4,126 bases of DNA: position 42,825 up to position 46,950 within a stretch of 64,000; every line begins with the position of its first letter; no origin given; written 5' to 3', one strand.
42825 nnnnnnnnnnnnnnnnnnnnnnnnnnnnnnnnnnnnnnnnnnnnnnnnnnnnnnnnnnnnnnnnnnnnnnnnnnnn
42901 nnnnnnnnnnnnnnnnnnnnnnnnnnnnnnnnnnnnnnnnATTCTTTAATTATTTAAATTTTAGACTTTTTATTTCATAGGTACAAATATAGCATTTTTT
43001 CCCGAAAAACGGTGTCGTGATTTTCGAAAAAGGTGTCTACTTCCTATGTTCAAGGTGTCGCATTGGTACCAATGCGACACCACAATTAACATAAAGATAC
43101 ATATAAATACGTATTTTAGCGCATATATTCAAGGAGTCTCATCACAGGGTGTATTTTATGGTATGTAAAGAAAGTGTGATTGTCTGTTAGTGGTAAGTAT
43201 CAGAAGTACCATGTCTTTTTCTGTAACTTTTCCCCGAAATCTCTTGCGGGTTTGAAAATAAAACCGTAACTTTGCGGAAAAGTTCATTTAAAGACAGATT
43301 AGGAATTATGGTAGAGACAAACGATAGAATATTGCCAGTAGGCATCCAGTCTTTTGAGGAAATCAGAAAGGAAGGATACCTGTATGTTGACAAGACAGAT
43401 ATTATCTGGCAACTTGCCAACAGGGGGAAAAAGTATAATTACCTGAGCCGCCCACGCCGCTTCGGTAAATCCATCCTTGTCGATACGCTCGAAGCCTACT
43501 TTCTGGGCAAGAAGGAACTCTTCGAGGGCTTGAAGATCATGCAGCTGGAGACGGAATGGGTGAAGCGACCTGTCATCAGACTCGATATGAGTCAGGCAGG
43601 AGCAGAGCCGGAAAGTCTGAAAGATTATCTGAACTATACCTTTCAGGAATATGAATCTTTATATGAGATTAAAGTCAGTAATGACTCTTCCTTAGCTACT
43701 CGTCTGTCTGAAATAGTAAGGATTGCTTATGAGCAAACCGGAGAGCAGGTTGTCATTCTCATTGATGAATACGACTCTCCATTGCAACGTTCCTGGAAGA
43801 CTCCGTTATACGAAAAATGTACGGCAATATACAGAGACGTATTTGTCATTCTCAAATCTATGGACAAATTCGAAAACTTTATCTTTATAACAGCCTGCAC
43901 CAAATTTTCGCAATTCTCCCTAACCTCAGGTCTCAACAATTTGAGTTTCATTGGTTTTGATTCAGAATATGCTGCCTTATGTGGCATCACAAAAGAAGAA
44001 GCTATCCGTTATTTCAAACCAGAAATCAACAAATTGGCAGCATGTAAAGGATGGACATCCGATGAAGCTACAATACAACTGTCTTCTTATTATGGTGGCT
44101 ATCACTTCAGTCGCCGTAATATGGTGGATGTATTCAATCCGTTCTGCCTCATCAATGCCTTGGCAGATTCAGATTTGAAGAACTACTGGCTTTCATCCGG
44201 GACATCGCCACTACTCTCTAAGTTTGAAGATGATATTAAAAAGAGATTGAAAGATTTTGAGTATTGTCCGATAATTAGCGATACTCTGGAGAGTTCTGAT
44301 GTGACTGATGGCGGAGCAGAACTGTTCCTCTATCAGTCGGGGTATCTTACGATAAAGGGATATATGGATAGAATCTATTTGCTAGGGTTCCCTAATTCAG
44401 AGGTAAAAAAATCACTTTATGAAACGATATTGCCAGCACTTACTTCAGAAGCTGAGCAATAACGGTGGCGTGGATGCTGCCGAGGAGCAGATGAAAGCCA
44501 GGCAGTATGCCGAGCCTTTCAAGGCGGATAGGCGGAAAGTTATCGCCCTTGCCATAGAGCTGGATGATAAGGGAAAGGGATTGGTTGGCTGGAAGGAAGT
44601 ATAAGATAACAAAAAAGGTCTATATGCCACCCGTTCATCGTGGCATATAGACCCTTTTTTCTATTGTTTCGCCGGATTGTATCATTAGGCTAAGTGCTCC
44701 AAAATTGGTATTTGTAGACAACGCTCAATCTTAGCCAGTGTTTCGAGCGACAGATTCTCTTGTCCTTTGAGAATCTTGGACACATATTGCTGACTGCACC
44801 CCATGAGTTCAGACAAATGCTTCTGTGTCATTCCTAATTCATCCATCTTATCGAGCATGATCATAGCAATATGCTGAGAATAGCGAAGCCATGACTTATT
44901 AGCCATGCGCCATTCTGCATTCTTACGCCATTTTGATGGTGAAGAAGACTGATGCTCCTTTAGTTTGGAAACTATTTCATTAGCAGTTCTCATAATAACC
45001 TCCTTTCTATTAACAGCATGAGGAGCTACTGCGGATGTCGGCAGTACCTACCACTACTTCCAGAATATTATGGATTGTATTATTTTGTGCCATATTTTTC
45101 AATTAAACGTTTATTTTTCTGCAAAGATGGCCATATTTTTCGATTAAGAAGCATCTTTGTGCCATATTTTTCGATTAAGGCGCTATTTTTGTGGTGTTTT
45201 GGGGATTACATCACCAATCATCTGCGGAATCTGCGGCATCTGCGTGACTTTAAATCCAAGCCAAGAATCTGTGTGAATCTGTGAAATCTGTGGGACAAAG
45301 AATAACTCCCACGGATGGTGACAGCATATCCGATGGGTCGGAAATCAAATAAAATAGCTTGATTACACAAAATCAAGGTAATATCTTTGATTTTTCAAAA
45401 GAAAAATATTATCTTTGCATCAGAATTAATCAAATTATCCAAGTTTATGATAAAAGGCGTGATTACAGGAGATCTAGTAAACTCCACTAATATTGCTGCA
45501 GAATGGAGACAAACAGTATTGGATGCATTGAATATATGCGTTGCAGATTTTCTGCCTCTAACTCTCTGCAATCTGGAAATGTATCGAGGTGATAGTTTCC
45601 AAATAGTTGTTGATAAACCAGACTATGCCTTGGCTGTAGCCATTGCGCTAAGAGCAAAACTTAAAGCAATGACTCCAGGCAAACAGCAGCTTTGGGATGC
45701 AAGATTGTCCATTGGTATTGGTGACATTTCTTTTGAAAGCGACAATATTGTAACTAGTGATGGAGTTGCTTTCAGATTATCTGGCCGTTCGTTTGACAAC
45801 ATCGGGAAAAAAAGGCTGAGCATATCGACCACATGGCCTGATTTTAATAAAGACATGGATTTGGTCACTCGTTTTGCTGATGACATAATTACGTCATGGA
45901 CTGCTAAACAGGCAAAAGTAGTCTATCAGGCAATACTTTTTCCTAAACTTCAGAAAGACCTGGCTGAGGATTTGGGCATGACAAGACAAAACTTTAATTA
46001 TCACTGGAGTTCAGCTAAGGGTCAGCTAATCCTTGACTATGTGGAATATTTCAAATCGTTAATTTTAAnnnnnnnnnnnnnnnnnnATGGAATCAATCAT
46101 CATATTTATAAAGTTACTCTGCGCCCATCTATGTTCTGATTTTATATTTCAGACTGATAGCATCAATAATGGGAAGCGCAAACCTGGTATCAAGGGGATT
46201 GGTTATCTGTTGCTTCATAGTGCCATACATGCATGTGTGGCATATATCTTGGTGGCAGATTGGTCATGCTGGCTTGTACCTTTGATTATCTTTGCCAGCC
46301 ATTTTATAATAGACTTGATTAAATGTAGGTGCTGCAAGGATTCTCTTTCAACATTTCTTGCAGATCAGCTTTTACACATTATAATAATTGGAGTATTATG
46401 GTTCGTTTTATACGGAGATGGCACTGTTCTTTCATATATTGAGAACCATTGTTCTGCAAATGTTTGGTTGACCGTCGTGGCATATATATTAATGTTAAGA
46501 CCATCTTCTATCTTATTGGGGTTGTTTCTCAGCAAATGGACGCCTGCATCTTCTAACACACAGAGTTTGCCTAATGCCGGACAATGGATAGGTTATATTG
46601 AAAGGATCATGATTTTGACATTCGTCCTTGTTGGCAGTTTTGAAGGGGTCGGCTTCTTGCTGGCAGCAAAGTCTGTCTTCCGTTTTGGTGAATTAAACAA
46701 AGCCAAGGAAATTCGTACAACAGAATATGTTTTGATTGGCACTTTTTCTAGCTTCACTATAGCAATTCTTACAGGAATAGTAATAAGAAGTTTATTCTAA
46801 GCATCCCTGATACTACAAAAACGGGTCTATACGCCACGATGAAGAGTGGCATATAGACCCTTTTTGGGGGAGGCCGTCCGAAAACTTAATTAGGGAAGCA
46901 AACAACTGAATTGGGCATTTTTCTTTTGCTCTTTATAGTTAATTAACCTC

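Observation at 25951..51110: Type V pilus-like loci with BspA-LRR tip adhesins and a shared palindromic operator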

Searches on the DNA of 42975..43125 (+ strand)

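Call 64: search_dna_similar(query=window:42975-43125:+, collection=plasmids, mode=distant, max_rows=15, max_evalue=0.001)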
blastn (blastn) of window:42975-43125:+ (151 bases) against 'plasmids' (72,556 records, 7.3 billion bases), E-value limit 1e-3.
No match.

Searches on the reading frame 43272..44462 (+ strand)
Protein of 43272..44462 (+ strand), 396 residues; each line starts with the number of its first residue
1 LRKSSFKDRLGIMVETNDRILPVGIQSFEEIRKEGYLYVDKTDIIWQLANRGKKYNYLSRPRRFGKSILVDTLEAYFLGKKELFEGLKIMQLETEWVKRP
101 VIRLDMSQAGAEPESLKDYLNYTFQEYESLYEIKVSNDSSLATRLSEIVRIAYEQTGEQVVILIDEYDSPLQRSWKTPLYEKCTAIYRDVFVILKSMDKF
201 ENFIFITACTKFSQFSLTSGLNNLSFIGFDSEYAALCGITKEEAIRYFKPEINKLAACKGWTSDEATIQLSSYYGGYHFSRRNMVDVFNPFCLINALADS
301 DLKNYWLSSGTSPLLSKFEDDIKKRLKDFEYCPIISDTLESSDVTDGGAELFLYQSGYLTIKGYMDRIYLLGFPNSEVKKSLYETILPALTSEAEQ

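Call 12: search_protein_families(library=pfam, proteins=[window:43272-44462:+], max_evalue=0.01)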
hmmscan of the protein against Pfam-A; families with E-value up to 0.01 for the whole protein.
window:43272-44462:+ (396 aa): 1 family
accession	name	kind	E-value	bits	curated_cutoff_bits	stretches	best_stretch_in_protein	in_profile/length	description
PF09820.16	AAA-ATPase_like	-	2e-58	197.9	26.1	1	22-218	1-201/201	Predicted AAA-ATPase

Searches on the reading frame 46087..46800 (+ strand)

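Call 12: search_protein_families(library=pfam, proteins=[window:46087-46800:+], max_evalue=0.01)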
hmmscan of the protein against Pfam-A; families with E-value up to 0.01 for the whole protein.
window:46087-46800:+ (237 aa): 1 family
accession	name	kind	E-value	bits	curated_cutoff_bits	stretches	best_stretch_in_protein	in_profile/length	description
PF11750.13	DUF3307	-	1.1e-20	74.4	23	1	6-110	1-111/127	Protein of unknown function (DUF3307)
